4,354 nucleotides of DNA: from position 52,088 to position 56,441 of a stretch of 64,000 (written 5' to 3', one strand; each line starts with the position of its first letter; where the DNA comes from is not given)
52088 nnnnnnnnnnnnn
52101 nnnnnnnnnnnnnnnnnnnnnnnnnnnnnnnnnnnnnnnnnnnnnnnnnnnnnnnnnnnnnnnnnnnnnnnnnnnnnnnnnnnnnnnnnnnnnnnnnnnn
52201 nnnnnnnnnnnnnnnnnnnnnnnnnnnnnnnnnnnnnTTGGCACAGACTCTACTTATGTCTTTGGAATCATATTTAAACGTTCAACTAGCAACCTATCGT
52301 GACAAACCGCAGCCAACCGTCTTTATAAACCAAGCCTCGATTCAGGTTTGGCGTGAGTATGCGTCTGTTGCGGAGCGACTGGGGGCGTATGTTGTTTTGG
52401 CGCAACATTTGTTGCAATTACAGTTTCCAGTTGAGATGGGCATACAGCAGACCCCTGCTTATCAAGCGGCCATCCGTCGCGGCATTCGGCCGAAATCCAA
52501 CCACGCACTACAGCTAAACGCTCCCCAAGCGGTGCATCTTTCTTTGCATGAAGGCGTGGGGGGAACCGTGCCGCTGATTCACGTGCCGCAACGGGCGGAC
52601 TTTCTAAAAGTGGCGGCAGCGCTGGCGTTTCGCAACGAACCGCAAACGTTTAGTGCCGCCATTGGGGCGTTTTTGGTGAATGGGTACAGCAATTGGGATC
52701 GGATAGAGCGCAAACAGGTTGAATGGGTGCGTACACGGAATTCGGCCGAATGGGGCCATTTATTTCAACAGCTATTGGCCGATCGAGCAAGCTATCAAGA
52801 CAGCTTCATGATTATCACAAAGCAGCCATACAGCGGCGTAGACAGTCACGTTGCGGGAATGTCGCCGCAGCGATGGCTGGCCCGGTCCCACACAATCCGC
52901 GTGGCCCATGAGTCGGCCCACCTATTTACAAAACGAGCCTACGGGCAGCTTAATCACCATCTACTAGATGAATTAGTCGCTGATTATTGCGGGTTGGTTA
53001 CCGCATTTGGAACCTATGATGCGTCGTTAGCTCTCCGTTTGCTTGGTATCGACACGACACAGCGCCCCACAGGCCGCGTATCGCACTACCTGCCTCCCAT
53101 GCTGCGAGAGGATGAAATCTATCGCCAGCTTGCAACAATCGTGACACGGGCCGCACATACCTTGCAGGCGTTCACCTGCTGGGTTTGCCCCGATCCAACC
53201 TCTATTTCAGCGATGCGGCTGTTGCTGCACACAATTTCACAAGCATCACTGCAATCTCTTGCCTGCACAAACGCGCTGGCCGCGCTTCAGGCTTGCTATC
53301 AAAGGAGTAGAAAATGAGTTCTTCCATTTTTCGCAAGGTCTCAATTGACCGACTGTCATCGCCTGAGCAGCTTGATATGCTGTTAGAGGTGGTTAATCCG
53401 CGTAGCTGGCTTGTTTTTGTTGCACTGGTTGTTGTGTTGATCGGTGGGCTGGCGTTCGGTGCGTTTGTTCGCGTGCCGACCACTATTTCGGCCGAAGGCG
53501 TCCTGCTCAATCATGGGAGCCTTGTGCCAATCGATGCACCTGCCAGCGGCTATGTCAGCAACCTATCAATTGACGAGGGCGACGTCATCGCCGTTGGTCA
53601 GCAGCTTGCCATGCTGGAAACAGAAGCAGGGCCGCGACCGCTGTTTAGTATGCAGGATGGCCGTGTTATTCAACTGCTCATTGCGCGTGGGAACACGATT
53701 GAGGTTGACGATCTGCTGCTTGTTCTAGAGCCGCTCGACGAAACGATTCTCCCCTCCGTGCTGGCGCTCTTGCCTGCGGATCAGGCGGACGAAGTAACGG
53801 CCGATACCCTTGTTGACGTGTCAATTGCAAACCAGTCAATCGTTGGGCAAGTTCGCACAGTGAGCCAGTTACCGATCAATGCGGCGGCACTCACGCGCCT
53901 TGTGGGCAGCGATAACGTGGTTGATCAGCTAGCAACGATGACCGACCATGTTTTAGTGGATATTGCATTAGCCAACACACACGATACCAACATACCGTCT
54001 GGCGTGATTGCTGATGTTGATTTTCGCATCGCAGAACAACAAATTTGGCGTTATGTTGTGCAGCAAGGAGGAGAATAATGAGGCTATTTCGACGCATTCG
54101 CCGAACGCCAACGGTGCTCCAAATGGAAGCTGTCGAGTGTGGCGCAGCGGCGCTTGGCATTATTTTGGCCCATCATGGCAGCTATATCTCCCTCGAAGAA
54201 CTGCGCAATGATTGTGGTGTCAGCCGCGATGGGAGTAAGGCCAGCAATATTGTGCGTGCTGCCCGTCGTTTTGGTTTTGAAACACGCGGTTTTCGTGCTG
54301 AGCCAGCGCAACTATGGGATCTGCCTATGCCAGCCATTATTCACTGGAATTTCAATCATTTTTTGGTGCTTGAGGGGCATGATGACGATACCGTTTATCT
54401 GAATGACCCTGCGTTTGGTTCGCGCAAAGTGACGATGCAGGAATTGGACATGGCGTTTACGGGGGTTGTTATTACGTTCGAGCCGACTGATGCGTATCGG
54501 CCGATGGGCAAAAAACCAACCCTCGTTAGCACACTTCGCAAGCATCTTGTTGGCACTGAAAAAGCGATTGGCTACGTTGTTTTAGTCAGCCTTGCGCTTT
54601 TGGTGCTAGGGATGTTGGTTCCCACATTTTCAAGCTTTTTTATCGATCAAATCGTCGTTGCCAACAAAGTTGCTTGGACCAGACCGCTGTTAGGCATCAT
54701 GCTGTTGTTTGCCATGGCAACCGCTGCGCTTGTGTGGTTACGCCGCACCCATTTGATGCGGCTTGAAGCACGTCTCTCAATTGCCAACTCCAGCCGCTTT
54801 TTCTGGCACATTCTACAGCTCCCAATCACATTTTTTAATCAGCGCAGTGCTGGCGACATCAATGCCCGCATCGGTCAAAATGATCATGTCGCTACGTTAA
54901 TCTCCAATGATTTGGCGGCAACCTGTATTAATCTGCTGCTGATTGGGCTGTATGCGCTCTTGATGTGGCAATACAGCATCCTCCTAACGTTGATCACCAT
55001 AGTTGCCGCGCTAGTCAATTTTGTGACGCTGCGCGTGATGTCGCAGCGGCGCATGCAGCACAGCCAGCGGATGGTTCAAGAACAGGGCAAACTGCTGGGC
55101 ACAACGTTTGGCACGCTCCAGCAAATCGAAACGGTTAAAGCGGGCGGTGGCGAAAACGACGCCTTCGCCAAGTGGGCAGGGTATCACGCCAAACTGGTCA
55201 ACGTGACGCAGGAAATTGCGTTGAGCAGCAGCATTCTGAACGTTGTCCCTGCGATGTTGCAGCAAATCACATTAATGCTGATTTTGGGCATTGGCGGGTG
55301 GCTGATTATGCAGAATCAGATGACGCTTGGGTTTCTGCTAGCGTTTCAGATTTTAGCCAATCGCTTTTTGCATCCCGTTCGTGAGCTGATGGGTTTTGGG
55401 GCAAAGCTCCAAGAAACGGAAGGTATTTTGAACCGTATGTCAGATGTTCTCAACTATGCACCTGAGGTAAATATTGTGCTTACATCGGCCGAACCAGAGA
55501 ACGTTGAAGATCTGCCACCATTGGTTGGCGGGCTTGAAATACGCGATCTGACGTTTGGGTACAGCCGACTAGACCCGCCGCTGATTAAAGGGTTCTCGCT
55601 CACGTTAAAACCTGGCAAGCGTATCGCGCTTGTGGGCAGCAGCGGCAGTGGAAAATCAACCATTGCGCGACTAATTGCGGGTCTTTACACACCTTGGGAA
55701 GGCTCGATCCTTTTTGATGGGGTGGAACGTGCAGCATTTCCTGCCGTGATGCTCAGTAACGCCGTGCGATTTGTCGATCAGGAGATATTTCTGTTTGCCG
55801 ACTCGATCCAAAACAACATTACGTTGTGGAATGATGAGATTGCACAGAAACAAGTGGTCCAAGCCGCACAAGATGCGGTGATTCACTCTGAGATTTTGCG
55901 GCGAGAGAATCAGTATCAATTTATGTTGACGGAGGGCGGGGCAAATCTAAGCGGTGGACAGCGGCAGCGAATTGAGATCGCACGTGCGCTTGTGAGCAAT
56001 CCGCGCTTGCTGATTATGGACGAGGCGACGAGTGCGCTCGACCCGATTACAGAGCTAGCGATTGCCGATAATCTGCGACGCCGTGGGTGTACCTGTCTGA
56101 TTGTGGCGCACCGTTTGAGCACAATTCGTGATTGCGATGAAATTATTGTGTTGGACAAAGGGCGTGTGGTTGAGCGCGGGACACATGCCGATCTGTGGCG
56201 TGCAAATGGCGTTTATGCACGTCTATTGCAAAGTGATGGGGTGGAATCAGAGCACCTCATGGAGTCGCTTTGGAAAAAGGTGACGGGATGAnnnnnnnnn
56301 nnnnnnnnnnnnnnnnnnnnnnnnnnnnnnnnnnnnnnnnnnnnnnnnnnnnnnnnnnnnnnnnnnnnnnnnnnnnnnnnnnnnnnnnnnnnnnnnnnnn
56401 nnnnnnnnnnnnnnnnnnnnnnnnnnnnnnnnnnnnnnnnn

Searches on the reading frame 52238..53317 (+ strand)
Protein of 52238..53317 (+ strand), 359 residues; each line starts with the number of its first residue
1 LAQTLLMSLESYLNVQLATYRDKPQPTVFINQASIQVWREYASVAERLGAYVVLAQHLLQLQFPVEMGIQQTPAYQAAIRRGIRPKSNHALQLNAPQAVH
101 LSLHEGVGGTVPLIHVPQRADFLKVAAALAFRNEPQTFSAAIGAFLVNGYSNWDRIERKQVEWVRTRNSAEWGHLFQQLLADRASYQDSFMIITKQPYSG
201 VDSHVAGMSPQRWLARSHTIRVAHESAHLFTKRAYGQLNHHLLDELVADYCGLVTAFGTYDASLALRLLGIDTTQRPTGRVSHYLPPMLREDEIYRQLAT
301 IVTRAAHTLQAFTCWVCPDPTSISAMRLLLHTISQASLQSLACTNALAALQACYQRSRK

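Call 3: search_protein_families(library=pfam, proteins=[window:52238-53317:+], max_evalue=0.01)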
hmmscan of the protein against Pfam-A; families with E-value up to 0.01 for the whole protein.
window:52238-53317:+ (359 aa): 1 family
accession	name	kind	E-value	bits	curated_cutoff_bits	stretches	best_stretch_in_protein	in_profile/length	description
PF22541.2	DUF7005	-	4.5e-88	296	27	1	8-344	15-360/361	Family of unknown function (DUF7005)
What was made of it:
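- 52238..53317 (+): DUF7005 protein with a conserved HExxH motif (HESAH at aa 224); candidate metallopeptidase of the cluster. Pfam, E 4.5e-88 (call 3).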

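Call 8: search_protein_families(library=ncbifam, proteins=[window:52238-53317:+], max_evalue=0.01)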
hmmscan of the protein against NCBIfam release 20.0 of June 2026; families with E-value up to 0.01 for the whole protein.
window:52238-53317:+ (359 aa): 0 families

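Call 44: search_solved_structures(query=window:52238-53317:+, max_evalue=1)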
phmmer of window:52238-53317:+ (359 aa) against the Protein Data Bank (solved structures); distinct sequences matched with E-value up to 1: 0.

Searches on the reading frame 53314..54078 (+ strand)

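Call 8: search_protein_families(library=ncbifam, proteins=[window:53314-54078:+], max_evalue=0.01)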
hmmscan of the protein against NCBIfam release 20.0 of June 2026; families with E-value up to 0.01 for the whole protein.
window:53314-54078:+ (254 aa): 17 families
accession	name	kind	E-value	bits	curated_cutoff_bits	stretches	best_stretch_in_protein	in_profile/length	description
TIGR03794.1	NHLM_micro_HlyD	equivalog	8.5e-29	100.7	156.2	2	13-103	1-91/421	NHLP bacteriocin system secretion protein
NF010643.0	PRK14040.1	subfamily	3e-05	22.7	892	1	71-138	527-594/595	oxaloacetate decarboxylase subunit alpha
NF009554.0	PRK12999.1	equivalog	3.1e-05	22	965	1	73-139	1080-1146/1147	pyruvate carboxylase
TIGR01843.1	type_I_hlyD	subfamily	3.6e-05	22.9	208.65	1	30-103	3-76/422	HlyD family type I secretion periplasmic adaptor subunit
TIGR01235.1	pyruv_carbox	equivalog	4.4e-05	21.1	1114.45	1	72-139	1076-1143/1143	pyruvate carboxylase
NF006761.0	PRK09282.1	domain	4.8e-05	22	402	1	70-139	521-590/591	pyruvate carboxylase subunit B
NF004547.1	PRK05889.1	equivalog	5.3e-05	23.3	75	0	71-101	40-70/71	biotin/lipoyl-binding carrier protein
TIGR02971.1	heterocyst_DevB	subfamily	0.00013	21.5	129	0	58-104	1-50/327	ABC exporter membrane fusion protein, DevB family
TIGR01108.1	oadA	equivalog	0.00052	18.6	756.5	1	65-135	512-582/582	sodium-extruding oxaloacetate decarboxylase subunit alpha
NF004173.0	PRK05641.1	equivalog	0.00072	20.1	199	1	73-136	87-150/153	putative acetyl-CoA carboxylase biotin carboxyl carrier protein subunit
NF006079.0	PRK08225.1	equivalog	0.0016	18.5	95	1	75-139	6-70/70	acetyl-CoA carboxylase biotin carboxyl carrier protein subunit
TIGR01730.1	RND_mfp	subfamily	0.0029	16.6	94.9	0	73-102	137-166/322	efflux RND transporter periplasmic adaptor subunit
NF008814.0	PRK11854.1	equivalog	0.0031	16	722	0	73-105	46-78/637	pyruvate dehydrogenase complex dihydrolipoyllysine-residue acetyltransferase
NF002939.0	PRK03598.1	equivalog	0.004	16.4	393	0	77-104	51-78/332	secretion protein HlyD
NF011457.0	PRK14875.1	equivalog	0.0047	15.9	307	0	78-142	17-81/372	acetoin dehydrogenase dihydrolipoyllysine-residue acetyltransferase subunit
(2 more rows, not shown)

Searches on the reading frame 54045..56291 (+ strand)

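Call 8: search_protein_families(library=ncbifam, proteins=[window:54045-56291:+], max_evalue=0.01)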
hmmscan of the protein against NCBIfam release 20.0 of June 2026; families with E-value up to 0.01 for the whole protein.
window:54045-56291:+ (748 aa): 189 families (the best 25 are shown)
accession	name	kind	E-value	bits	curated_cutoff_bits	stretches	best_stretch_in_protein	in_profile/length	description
TIGR03796.1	NHLM_micro_ABC1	equivalog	1.6e-303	1008.4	853.3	1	20-729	1-710/710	NHLP family bacteriocin export ABC transporter peptidase/permease/ATPase subunit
TIGR01846.1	type_I_sec_HlyB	subfamily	7.2e-121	404.6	725.55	1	35-729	3-690/694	type I secretion system permease/ATPase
TIGR03797.1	NHLM_micro_ABC2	equivalog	5.2e-111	372.3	709.4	1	149-729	111-683/686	NHLP bacteriocin export ABC transporter permease/ATPase subunit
TIGR03375.1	type_I_sec_LssB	subfamily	7.9e-105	351.6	693.1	1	36-717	6-688/696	type I secretion system permease/ATPase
TIGR01193.1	bacteriocin_ABC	subfamily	3.1e-104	349.9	523.85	1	26-729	1-707/708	peptide cleavage/export ABC transporter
TIGR00958.1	3a01208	subfamily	2.3e-97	327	874.6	1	170-727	157-710/711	antigen peptide transporter 2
TIGR02203.1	MsbA_lipidA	equivalog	1.4e-88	297.9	602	1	199-728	40-566/572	lipid A export permease/ATP-binding protein MsbA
TIGR02204.1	MsbA_rel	hypoth_equivalog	2.7e-85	287.2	780.4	1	164-728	13-572/576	ABC transporter, permease/ATP-binding protein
NF052233.1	CphA_assoc_ABC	equivalog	4.8e-85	286.4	880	1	212-736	229-748/766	cyanophycin metabolism-associated ABC transporter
NF045513.1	HepA_fam_ABC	equivalog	3.3e-82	276.8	725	1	199-723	78-601/610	heterocyst formation ABC transporter subunit HepA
NF008381.0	PRK11176.1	equivalog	1.9e-80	270.9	867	1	246-728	98-576/582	lipid A ABC transporter ATP-binding protein/permease MsbA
NF010178.0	PRK13657.1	equivalog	7.2e-78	262.5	733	1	170-737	15-576/588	glucan ABC transporter ATP-binding protein/ permease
TIGR01842.1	type_I_sec_PrtD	subfamily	2.7e-73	247.3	510.15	1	173-717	6-540/544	type I secretion system permease/ATPase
NF045998.1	cleave_ABC_plasm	equivalog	5.8e-66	223.1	500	1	26-663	2-631/673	Mbov_0121 family peptidase domain-containing ABC transporter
NF008055.0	PRK10789.1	equivalog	9.7e-64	215.8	845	1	175-734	19-574/590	SmdA family multidrug ABC transporter permease/ATP-binding protein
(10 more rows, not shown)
